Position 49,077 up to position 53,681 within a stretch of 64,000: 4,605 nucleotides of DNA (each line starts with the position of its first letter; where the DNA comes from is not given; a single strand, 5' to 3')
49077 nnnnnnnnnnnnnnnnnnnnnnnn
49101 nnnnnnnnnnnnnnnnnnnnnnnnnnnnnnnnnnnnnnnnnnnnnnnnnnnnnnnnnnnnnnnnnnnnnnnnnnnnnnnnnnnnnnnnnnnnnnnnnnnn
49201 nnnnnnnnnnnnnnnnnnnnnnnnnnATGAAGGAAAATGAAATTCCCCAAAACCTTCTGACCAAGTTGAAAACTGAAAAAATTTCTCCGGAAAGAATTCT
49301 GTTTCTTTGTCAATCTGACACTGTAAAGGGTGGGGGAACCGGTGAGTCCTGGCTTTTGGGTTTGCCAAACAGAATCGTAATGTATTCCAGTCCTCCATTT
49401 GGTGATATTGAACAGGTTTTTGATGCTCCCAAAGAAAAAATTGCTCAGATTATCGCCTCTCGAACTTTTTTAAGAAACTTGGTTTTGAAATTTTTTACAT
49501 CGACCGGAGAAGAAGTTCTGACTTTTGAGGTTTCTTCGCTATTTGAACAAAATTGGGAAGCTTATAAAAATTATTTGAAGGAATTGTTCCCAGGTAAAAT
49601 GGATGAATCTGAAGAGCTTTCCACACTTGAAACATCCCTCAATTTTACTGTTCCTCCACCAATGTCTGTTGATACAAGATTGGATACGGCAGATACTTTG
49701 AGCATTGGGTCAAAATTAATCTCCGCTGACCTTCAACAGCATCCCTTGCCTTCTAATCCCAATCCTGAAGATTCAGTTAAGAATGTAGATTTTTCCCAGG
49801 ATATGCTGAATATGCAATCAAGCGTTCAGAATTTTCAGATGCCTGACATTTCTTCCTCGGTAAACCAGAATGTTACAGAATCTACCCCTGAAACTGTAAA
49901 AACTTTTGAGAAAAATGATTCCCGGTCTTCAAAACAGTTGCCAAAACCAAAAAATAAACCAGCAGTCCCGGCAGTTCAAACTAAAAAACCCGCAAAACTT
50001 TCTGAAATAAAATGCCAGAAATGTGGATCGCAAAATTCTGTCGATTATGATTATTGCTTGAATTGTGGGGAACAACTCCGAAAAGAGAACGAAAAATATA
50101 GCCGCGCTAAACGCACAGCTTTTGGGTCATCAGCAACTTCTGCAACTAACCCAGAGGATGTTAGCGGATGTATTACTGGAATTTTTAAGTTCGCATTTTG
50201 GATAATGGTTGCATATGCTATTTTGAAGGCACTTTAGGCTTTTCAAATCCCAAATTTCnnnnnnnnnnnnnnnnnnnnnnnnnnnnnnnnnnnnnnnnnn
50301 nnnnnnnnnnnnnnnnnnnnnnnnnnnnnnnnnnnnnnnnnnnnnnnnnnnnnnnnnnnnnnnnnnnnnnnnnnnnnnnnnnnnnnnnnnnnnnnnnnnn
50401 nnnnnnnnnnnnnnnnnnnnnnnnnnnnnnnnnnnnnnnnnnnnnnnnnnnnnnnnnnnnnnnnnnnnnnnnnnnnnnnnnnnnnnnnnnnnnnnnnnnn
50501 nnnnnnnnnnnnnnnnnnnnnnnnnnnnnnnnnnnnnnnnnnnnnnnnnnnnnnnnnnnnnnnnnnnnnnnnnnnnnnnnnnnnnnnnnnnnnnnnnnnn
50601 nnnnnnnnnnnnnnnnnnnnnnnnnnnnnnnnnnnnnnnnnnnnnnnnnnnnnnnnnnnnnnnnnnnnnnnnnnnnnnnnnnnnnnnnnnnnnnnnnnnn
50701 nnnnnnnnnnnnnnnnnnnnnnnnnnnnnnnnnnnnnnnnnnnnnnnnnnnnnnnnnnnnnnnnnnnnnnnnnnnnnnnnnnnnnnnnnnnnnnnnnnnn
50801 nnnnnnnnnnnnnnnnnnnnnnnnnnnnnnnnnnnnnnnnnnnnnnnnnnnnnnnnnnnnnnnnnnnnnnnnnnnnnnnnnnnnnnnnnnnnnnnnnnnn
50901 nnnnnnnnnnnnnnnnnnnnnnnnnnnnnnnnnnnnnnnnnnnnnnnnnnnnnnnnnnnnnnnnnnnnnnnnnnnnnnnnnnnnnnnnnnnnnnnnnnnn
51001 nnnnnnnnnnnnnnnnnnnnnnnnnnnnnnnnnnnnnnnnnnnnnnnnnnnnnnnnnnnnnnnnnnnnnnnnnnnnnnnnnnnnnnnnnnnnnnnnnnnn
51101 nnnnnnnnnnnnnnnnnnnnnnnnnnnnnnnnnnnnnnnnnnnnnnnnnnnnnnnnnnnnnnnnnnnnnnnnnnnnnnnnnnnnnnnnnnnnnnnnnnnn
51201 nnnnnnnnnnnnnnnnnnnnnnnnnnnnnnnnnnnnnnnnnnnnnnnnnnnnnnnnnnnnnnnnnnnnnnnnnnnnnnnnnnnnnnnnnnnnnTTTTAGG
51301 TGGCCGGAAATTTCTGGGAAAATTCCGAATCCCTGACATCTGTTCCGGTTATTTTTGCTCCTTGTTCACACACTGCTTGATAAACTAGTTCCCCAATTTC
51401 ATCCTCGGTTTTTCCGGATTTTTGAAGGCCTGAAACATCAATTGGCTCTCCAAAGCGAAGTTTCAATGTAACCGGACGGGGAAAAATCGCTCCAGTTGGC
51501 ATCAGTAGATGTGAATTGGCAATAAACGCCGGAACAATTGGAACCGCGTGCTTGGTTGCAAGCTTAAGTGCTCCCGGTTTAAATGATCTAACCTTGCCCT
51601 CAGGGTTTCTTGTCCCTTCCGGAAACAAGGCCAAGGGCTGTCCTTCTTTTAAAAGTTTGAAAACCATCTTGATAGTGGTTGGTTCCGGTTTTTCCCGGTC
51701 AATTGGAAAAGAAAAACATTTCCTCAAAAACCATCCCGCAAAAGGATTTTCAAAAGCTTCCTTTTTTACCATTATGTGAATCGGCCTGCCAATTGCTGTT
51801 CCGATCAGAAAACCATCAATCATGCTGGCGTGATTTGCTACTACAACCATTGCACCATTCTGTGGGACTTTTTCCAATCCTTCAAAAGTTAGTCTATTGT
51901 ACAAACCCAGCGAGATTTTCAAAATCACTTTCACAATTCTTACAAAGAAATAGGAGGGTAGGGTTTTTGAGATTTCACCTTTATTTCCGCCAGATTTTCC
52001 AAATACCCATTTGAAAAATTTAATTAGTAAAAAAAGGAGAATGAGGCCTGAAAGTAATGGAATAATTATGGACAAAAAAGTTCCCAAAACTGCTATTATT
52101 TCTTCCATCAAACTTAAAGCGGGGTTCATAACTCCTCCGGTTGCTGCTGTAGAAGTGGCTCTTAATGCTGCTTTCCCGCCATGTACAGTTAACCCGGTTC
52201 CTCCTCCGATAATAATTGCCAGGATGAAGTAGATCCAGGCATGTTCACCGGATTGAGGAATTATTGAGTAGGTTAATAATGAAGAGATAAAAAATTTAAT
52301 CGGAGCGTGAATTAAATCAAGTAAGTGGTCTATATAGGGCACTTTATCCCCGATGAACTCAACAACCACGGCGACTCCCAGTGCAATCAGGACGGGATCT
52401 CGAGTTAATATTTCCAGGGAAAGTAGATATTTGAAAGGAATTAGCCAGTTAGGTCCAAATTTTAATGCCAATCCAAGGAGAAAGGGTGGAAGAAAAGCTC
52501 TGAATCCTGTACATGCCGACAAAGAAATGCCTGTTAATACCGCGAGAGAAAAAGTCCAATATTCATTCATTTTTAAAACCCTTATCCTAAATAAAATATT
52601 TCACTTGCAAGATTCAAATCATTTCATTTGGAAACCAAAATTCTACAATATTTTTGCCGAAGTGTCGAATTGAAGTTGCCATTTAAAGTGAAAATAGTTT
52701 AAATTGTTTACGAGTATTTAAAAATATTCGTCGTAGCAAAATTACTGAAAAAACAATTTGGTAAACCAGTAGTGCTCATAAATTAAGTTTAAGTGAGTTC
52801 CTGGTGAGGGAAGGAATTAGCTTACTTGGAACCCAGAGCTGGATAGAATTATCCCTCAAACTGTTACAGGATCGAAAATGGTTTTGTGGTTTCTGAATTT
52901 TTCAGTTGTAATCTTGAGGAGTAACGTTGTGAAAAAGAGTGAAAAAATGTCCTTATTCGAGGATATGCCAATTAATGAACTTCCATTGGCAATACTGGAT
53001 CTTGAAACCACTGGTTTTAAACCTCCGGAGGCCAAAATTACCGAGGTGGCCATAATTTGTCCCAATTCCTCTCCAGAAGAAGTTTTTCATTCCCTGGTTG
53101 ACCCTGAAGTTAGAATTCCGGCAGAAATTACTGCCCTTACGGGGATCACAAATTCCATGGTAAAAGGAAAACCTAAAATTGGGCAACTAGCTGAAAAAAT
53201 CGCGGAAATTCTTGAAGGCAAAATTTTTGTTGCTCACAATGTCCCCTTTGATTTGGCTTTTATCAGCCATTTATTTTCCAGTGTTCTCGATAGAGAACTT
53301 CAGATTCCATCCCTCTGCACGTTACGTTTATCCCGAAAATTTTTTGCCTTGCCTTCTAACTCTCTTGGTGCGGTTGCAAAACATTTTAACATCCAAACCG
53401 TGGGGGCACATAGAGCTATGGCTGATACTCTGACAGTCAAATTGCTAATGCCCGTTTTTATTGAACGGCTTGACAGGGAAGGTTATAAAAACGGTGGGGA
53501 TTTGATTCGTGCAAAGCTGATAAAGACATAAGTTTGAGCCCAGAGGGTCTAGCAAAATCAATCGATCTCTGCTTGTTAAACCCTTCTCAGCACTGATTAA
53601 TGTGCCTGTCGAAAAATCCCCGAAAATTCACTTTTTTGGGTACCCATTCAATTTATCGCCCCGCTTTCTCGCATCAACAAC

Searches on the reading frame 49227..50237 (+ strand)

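Call 75: search_protein_families(library=pfam, proteins=[window:49227-50237:+], max_evalue=0.00001)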
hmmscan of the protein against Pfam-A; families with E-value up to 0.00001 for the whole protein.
window:49227-50237:+ (336 aa): 1 family
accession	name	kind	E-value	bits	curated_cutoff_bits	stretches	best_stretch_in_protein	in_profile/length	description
PF24463.1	DUF7577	-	3.8e-06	26.8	28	1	261-285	3-27/27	Domain of unknown function (DUF7577)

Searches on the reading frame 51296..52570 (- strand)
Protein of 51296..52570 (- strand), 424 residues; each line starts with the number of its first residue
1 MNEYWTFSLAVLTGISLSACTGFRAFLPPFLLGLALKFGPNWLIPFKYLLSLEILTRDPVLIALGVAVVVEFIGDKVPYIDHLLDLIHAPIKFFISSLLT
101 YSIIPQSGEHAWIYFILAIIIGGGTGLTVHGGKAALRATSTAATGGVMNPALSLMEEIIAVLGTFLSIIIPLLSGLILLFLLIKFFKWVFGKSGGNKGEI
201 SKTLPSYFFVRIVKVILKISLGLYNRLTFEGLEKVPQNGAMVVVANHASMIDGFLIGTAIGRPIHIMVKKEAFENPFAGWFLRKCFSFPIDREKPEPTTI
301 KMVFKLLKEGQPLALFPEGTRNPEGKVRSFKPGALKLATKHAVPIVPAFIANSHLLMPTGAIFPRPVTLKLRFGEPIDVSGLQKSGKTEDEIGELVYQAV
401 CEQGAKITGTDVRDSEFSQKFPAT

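Call 75: search_protein_families(library=pfam, proteins=[window:51296-52570:-], max_evalue=0.00001)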
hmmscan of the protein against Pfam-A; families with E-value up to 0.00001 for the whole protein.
window:51296-52570:- (424 aa): 2 families
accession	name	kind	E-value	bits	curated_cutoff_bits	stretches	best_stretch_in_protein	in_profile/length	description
PF13548.11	DUF4126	-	5e-41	140.8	27.5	1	11-186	1-170/175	Domain of unknown function (DUF4126)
PF01553.26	Acyltransferase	-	5.8e-32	110.7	23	1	226-350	1-131/132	Acyltransferase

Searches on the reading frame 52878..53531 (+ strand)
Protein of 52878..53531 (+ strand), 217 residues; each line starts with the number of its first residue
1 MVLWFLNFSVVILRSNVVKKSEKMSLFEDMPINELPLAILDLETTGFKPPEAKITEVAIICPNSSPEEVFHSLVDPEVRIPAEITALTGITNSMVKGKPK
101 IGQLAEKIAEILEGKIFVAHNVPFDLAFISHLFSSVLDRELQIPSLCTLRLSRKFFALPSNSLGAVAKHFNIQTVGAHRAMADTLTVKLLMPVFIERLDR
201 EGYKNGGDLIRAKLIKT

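Call 75: search_protein_families(library=pfam, proteins=[window:52878-53531:+], max_evalue=0.00001)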
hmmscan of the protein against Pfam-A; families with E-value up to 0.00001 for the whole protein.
window:52878-53531:+ (217 aa): 1 family
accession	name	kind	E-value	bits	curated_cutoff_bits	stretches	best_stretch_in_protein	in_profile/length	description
PF00929.31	RNase_T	-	2.3e-31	110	24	1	39-187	2-160/164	Exonuclease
